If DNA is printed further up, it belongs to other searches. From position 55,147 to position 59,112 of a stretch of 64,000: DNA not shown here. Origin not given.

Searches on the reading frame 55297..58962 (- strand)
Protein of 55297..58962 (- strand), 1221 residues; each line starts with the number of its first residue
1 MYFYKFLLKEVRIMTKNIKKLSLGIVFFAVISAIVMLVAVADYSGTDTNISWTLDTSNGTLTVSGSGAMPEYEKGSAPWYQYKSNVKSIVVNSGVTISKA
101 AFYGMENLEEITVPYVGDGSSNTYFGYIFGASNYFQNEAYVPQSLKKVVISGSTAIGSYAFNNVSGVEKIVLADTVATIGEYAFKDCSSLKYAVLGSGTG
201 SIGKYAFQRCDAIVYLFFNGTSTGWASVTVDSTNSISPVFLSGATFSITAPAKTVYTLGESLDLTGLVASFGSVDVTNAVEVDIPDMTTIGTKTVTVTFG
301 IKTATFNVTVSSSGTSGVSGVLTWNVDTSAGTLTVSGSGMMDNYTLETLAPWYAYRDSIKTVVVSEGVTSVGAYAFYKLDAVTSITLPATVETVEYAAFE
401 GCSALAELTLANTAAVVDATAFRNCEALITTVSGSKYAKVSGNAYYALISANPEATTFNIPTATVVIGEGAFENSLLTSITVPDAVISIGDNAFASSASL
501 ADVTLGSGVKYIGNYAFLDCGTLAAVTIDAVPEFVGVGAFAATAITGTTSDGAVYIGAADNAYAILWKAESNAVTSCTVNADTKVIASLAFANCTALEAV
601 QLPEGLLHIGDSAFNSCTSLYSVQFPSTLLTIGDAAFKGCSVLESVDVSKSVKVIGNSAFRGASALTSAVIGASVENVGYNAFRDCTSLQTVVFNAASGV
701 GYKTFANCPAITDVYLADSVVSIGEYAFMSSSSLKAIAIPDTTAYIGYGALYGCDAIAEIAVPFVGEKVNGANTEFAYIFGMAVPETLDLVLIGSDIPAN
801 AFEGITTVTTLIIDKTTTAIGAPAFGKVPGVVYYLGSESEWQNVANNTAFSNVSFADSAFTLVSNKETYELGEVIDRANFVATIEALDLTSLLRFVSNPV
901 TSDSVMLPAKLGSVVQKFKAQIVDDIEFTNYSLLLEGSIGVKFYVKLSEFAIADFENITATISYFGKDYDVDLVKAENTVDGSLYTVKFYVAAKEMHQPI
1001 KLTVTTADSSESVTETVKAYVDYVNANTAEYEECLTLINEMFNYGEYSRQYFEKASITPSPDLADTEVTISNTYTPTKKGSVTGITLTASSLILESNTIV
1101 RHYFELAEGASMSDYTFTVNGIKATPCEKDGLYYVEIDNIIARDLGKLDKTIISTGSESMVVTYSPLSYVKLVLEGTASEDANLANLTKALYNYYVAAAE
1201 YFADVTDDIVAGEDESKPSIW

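Call 73: search_protein_families(library=pfam, proteins=[window:55297-58962:-], max_evalue=0.00001)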
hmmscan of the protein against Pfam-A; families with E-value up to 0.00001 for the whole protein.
window:55297-58962:- (1221 aa): 3 families
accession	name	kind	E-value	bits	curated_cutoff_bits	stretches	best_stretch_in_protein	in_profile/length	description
PF13306.12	LRR_5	-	1.4e-98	326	27.7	5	573-689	12-126/127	BspA type Leucine rich repeat region (6 copies)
PF13855.12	LRR_8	-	2.6e-08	33.9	27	0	368-412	13-58/61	Leucine rich repeat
PF07523.18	Big_3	-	1.6e-06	28.7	21.2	1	250-310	2-68/68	Bacterial Ig-like domain (group 3)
